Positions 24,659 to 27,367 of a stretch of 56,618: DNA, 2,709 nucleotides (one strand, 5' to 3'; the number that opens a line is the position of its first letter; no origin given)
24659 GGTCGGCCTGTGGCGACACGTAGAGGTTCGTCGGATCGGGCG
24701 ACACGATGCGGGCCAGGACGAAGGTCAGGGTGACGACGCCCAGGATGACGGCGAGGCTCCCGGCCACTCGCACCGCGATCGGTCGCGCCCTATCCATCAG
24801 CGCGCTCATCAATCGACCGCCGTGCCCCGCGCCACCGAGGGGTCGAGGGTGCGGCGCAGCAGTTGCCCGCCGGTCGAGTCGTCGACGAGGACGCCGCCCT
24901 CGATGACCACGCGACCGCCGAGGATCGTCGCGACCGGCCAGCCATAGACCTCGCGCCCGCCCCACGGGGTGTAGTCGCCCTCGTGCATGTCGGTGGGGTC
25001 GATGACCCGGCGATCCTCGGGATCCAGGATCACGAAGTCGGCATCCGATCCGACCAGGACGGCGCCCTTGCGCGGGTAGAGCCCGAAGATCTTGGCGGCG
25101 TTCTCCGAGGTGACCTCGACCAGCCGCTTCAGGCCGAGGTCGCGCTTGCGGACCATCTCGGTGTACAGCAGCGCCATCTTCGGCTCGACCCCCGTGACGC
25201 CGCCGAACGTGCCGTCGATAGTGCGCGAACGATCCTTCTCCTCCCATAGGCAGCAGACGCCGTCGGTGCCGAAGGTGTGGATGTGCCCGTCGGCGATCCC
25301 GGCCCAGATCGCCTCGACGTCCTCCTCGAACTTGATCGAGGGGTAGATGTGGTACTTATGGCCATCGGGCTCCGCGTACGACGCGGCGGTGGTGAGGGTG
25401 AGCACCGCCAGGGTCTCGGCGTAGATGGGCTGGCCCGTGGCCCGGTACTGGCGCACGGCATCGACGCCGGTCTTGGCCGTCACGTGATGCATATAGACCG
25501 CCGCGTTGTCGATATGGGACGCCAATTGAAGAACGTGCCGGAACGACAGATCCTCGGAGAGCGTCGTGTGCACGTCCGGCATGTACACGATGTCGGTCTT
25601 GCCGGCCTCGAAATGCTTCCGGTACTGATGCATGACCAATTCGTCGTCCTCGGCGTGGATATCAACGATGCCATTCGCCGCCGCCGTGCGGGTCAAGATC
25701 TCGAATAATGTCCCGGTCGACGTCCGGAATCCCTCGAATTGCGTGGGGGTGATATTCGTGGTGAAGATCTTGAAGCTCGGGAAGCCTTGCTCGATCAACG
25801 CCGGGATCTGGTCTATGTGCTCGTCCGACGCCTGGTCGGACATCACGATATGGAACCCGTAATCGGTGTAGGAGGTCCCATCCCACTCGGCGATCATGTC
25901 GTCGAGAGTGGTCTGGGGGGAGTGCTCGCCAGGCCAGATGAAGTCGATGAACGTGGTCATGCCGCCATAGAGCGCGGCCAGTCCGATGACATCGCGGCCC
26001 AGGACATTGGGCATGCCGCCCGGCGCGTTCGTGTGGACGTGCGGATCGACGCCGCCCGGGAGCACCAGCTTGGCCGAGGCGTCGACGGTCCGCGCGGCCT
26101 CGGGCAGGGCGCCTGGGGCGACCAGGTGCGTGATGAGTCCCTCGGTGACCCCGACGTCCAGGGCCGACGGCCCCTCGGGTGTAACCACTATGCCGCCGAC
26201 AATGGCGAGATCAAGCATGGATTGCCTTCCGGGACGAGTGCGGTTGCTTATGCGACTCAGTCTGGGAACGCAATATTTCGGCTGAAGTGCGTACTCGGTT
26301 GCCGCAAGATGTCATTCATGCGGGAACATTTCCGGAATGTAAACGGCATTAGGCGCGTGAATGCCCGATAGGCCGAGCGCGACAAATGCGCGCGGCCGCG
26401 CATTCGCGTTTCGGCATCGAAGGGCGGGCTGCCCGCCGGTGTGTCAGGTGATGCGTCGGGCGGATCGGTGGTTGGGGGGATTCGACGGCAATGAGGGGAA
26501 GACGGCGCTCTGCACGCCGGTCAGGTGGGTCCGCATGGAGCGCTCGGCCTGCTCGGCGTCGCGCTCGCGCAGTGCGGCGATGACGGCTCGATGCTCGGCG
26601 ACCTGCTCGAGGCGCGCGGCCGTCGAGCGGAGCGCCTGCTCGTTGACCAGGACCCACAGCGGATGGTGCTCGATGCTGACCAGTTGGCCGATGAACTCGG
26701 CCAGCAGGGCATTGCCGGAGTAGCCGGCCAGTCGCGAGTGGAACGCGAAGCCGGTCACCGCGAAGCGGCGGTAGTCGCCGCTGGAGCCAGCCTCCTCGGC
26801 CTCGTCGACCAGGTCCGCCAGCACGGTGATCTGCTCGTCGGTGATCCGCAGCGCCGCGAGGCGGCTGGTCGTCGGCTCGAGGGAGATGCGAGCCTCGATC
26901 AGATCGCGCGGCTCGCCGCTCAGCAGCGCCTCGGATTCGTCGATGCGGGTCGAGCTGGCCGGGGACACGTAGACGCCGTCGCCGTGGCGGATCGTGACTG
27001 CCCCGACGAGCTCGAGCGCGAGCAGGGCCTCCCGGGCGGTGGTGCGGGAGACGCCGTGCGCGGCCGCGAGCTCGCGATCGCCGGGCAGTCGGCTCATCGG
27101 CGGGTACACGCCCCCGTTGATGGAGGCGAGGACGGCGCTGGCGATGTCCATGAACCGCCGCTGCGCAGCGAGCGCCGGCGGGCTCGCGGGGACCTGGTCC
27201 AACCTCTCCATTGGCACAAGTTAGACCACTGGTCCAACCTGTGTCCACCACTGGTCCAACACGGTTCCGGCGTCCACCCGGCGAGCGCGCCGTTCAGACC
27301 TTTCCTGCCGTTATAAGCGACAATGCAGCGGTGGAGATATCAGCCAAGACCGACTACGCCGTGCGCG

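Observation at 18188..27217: GntR-headed operon pairing a dihydropyrimidinase/hydantoinase-like hydrolase with a RutA-like oxygenase and a peptide-type ABC importer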

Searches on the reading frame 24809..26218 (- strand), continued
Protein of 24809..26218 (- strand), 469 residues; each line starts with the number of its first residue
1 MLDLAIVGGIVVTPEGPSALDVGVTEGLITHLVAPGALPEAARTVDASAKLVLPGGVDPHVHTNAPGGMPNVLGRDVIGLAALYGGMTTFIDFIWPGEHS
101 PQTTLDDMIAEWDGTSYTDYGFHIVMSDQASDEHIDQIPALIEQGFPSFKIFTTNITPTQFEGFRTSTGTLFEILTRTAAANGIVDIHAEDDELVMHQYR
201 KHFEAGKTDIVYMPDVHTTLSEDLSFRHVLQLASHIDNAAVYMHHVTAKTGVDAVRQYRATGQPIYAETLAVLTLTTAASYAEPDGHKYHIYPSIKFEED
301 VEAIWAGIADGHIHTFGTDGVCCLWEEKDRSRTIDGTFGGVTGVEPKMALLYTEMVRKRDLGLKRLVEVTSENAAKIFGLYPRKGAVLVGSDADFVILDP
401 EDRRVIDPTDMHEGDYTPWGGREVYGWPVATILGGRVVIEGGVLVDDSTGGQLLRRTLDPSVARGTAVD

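Call 42: find_encoding_contigs(protein=P0146, flank=10000, max_places=1)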
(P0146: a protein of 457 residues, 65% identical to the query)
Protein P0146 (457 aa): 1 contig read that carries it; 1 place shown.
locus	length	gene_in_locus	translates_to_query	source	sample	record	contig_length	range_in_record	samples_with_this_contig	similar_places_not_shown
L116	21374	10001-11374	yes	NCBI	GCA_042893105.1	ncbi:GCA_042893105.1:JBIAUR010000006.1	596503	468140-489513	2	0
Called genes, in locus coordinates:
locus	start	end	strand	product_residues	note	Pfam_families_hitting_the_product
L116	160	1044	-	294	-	PF00892:EamA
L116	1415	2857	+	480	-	PF00324:AA_permease, PF13520:AA_permease_2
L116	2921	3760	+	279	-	PF00106:adh_short, PF01370:Epimerase, PF13561:adh_short_C2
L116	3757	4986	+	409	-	PF00067:p450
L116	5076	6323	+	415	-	PF00067:p450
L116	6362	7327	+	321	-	PF01522:Polysacc_deac_1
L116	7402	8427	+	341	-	PF00296:Bac_luciferase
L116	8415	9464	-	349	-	PF00356:LacI, PF00532:Peripla_BP_1, PF13377:Peripla_BP_3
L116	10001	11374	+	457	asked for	PF01979:Amidohydro_1, PF07969:Amidohydro_3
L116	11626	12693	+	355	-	PF00355:Rieske, PF00848:Ring_hydroxyl_A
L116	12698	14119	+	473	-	PF01512:Complex1_51K, PF10589:NADH_4Fe-4S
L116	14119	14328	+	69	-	PF13459:Fer4_15, PF13370:Fer4_13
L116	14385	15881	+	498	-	PF22039:HUTI_composite_bact (weak), PF01979:Amidohydro_1, PF07969:Amidohydro_3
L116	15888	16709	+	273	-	PF00106:adh_short, PF13561:adh_short_C2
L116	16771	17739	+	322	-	PF08240:ADH_N, PF00107:ADH_zinc_N, PF13602:ADH_zinc_N_2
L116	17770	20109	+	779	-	PF00384:Molybdopterin, PF01568:Molydop_binding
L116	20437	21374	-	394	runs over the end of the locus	PF00067:p450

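Call 43: find_encoding_contigs(protein=P0150, flank=10000, max_places=1)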
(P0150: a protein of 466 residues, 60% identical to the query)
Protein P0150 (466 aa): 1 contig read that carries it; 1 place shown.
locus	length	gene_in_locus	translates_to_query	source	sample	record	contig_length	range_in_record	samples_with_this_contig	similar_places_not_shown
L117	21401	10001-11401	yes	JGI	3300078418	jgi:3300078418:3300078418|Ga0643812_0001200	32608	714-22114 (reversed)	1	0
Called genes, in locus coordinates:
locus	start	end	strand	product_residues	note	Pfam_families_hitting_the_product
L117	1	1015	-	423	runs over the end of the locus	PF12697:Abhydrolase_6 (weak), PF00326:Peptidase_S9 (weak)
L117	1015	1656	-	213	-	-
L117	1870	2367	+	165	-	PF01527:HTH_Tnp_1 (faint), PF13384:HTH_23, PF13518:HTH_28 (weak), PF13551:HTH_29, PF13565:HTH_32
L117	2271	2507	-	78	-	-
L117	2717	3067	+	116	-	-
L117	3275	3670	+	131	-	-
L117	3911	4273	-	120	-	-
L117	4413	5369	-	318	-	PF11795:DUF3322, PF09983:JetD_C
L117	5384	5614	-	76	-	PF11795:DUF3322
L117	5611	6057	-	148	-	PF13558:SbcC_Walker_B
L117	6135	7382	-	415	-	PF13173:AAA_14, PF13635:DUF4143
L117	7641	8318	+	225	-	-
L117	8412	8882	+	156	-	PF00589:Phage_integrase (weak)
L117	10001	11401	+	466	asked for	PF07969:Amidohydro_3 (weak), PF01979:Amidohydro_1, PF07969:Amidohydro_3 (weak)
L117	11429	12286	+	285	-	PF01557:FAA_hydrolase (weak)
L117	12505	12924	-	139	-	PF13701:DDE_Tnp_1_4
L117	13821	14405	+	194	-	PF13560:HTH_31, PF01381:HTH_3, PF07883:Cupin_2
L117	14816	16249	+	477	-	PF01979:Amidohydro_1, PF07969:Amidohydro_3 (faint)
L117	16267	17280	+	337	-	PF19300:BPD_transp_1_N (weak), PF00528:BPD_transp_1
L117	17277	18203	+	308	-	PF00528:BPD_transp_1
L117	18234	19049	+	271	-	PF00005:ABC_tran, PF13304:AAA_21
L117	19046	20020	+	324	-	PF02463:SMC_N (weak), PF00005:ABC_tran, PF13304:AAA_21 (faint), PF08352:oligo_HPY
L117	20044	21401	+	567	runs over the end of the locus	PF00496:SBP_bac_5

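Call 52: search_solved_structures(query=window:24809-26218:-, max_evalue=1e-50, show_alignments=4)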
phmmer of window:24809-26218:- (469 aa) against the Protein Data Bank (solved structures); distinct sequences matched with E-value up to 1e-50: 9.
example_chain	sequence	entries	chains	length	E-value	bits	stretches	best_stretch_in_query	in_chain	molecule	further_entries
1nfg_A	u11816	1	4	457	7.6e-62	212.6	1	2-456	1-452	D-hydantoinase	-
5ykd_A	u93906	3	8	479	2.8e-58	200.8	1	3-462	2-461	D-hydantoinase/dihydropyrimidinase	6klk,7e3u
5e5c_A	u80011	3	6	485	3e-58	200.8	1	3-462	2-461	D-hydantoinase/dihydropyrimidinase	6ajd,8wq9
4kqn_A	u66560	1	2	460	1.7e-55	191.6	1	7-458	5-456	D-hydantoinase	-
1yny_A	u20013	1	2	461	2.5e-55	191.1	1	7-458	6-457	D-Hydantoinase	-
4kir_A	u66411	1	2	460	2.9e-55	190.9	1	7-458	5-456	D-hydantoinase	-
1gkp_A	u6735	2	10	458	5.3e-54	186.7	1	5-456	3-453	HYDANTOINASE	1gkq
1k1d_A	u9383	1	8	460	1.3e-53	185.5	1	9-456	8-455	D-hydantoinase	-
3sfw_A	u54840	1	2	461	1.9e-51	178.3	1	34-457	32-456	Dihydropyrimidinase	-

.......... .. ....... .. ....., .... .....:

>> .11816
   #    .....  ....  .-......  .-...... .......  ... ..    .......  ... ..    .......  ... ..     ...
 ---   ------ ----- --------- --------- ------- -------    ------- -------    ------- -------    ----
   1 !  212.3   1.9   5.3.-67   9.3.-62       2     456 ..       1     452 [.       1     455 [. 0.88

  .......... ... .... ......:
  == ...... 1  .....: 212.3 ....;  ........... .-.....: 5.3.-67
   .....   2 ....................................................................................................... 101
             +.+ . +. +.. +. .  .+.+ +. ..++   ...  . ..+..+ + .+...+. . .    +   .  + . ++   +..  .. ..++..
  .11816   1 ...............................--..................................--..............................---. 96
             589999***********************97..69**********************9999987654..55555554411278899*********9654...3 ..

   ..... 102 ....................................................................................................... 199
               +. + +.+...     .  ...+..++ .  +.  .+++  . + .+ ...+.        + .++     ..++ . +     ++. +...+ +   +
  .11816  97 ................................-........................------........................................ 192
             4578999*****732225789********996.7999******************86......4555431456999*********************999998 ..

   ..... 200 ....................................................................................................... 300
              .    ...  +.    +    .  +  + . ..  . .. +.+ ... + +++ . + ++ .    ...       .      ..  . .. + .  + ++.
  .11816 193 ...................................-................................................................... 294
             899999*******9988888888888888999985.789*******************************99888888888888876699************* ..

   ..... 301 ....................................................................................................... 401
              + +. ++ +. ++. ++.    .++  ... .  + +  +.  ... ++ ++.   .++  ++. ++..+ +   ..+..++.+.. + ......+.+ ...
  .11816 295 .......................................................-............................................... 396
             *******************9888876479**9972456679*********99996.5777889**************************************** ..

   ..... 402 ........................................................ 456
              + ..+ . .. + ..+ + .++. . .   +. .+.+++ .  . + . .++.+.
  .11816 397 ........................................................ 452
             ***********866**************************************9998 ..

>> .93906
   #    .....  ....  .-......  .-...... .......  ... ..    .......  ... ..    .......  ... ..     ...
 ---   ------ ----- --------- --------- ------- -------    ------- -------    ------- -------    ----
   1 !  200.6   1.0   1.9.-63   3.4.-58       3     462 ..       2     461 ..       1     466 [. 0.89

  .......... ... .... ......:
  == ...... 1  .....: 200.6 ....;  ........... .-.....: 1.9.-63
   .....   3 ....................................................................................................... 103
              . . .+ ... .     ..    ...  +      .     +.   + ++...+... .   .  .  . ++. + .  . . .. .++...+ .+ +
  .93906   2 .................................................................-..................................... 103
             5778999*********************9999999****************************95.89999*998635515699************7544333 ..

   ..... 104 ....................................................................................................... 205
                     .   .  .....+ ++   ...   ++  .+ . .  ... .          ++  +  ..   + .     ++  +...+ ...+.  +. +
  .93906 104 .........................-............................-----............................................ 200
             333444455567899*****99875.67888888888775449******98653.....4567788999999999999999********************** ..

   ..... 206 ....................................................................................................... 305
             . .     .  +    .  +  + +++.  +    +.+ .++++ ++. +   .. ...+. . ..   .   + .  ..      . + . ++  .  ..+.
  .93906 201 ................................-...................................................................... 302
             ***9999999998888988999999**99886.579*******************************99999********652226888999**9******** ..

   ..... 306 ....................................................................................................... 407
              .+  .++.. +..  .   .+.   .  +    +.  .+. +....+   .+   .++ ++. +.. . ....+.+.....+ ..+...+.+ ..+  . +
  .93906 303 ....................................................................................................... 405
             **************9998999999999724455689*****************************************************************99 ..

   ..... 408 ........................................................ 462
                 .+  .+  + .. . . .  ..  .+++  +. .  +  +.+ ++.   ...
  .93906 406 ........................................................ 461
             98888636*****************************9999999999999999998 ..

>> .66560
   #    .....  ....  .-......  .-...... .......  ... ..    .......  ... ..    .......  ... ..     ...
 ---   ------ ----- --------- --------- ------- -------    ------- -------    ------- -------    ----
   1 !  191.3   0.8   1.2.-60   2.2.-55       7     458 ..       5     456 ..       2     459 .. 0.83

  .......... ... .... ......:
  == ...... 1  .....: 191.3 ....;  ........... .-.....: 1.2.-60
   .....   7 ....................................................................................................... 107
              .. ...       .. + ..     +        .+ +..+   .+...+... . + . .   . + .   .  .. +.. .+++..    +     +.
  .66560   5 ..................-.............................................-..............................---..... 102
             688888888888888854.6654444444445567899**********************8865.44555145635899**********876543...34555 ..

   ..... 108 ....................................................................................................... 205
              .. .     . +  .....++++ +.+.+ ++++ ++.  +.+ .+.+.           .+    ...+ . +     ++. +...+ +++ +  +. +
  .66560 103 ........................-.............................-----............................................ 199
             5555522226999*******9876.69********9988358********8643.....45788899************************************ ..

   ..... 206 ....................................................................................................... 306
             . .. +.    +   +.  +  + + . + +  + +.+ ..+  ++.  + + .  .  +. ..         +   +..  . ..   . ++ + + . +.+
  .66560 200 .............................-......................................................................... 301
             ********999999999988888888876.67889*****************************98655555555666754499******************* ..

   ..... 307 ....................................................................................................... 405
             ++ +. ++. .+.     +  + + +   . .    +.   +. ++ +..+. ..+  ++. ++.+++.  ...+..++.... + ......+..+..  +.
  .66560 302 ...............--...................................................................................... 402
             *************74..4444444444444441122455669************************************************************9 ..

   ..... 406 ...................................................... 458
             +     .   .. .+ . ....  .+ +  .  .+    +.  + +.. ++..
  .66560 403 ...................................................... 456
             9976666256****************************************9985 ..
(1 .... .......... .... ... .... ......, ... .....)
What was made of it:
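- On Dihydropyrimidinase / D-hydantoinase (TIGR02033 equivalog): They align with Asn155 (followed by a 5-residue insertion), Tyr292 and Gly340 (call 52).
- The AH lacks the residues that bind hydantoins and dihydropyrimidines (call 52). The AH lacks Tyr155 and Asn337 (call 52).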

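Call 75: search_protein_families(library=ncbifam, proteins=[L116:7402-8427:+, L116:6362-7327:+, L117:11429-12286:+], max_evalue=1e-20)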
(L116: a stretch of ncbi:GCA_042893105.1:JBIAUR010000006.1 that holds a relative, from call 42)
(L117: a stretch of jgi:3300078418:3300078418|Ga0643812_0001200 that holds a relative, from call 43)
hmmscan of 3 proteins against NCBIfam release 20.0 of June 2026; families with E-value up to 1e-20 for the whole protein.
L116:7402-8427:+ (341 aa): 13 families
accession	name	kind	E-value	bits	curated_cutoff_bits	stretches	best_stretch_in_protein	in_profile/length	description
NF002619.0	PRK02271.1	equivalog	1.3e-58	198.9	276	1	8-321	13-320/329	5,10-methylenetetrahydromethanopterin reductase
TIGR03555.1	F420_mer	equivalog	1.7e-53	182.1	348.7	1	12-310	15-308/325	5,10-methylenetetrahydromethanopterin reductase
TIGR04024.1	F420_NP1902A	hypoth_equivalog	7.2e-46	156.4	345.4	1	4-306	10-309/330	TIGR04024 family LLM class F420-dependent oxidoreductase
TIGR03841.1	F420_Rv3093c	subfamily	3e-43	148.3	213.65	1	12-310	13-297/298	LLM class F420-dependent oxidoreductase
TIGR03857.1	F420_MSMEG_2249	hypoth_equivalog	1.9e-41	142.4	218.4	1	10-233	15-233/329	TIGR03857 family LLM class F420-dependent oxidoreductase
TIGR03559.1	F420_Rv3520c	subfamily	5e-41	140.8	335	1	12-306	16-323/325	LLM class F420-dependent oxidoreductase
TIGR03564.1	F420_MSMEG_4879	subfamily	2.1e-33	116.1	234.25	1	12-236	2-218/265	TIGR03564 family F420-dependent LLM class oxidoreductase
TIGR03619.1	F420_Rv2161c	subfamily_domain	4.8e-27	95.1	166.9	1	34-219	43-218/247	TIGR03619 family F420-dependent LLM class oxidoreductase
TIGR03842.1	F420_CPS_4043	hypoth_equivalog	3.8e-26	92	295.45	1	4-211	8-201/329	TIGR03842 family LLM class F420-dependent oxidoreductase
TIGR03554.1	F420_G6P_DH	equivalog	6.8e-25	87.8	420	1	41-320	56-321/331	glucose-6-phosphate dehydrogenase (coenzyme-F420)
TIGR03617.1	F420_MSMEG_2256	subfamily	4.5e-24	84.9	278.15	1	15-307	1-298/318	TIGR03617 family F420-dependent LLM class oxidoreductase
TIGR03620.1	F420_MSMEG_4141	subfamily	1e-23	84.1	219.8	0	10-116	19-119/280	TIGR03620 family F420-dependent LLM class oxidoreductase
TIGR03621.1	F420_MSMEG_2516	subfamily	2.2e-21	76.3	213.15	1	8-174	13-171/295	TIGR03621 family F420-dependent LLM class oxidoreductase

L116:6362-7327:+ (321 aa): 0 families

L117:11429-12286:+ (285 aa): 0 families

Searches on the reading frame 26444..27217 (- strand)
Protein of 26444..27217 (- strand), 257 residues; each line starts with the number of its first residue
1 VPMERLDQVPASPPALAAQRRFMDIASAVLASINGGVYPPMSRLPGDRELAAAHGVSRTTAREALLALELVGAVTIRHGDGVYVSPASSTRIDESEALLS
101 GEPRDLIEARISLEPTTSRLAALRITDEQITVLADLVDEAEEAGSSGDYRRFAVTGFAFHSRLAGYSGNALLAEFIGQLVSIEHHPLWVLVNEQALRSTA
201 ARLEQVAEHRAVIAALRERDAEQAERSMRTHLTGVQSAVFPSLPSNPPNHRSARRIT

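Call 4: search_protein_families(library=pfam, proteins=[window:26444-27217:-])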
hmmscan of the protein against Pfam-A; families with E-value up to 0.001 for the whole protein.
window:26444-27217:- (257 aa): 2 families
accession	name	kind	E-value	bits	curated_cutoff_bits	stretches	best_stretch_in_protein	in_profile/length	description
PF07729.17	FCD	-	8e-25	88.1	24.3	1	105-233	1-124/125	FCD domain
PF00392.27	GntR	-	4e-14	52.5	27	1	25-84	5-64/64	Bacterial regulatory proteins, gntR family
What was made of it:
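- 26444..27217 (-): GntR-family regulator with an FCD (FadR-type) ligand domain. The likely true start is the ATG at 27211. PF00392 and PF07729 both match (call 4).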

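Call 5: search_protein_families(library=ncbifam, proteins=[window:26444-27217:-])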
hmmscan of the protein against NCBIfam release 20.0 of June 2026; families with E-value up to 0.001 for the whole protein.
window:26444-27217:- (257 aa): 24 families
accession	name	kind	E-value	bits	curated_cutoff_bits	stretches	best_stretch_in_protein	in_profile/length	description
NF003011.0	PRK03837.1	subfamily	2.8e-28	99.1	260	1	29-236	22-230/241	transcriptional regulator NanR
NF007588.0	PRK10225.1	equivalog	6.3e-27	94.5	442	1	17-237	6-229/257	Uxu operon transcriptional regulator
TIGR03338.1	phnR_burk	equivalog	2.5e-22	79.5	271.5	1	33-233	24-207/212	phosphonate utilization associated transcriptional regulator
NF007741.0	PRK10421.1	equivalog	5.2e-22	78.5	311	1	24-238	11-232/262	transcriptional regulator LldR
NF008571.0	PRK11523.1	equivalog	4.7e-20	72.1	396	1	18-240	6-226/258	transcriptional regulator ExuR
NF007001.0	PRK09464.1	equivalog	1.1e-19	71.1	330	1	33-256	23-249/254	pyruvate dehydrogenase complex transcriptional repressor PdhR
NF007442.0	PRK09990.1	equivalog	3.6e-16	59.4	301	1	29-238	19-234/256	transcriptional regulator GlcC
NF003444.0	PRK04984.1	equivalog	2.5e-10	40.3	189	1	29-177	16-166/239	fatty acid metabolism transcriptional regulator FadR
TIGR02812.1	fadR_gamma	equivalog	6.6e-10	39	249.2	1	29-170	15-158/235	fatty acid metabolism transcriptional regulator FadR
NF052290.2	MocR_like_YczR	exception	1.9e-09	36.8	487.4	1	19-110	18-108/458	MocR-like transcription factor YczR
TIGR02018.2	his_ut_repres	equivalog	3.3e-09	36.5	220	1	24-88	3-67/226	histidine utilization transcriptional repressor HutC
NF008504.0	PRK11414.1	equivalog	5.9e-09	36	225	1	40-228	31-204/221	GntR family transcriptional regulator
NF052282.1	PLP_TF_PdxR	equivalog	1.9e-08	33.8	320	1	25-96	6-77/448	MocR-like pyridoxine biosynthesis transcription factor PdxR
TIGR02325.1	C_P_lyase_phnF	equivalog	4.3e-08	33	156.8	1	21-85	9-73/238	phosphonate metabolism transcriptional regulator PhnF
TIGR02404.1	trehalos_R_Bsub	equivalog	6.1e-08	32.6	211.95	1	22-84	2-64/233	trehalose operon repressor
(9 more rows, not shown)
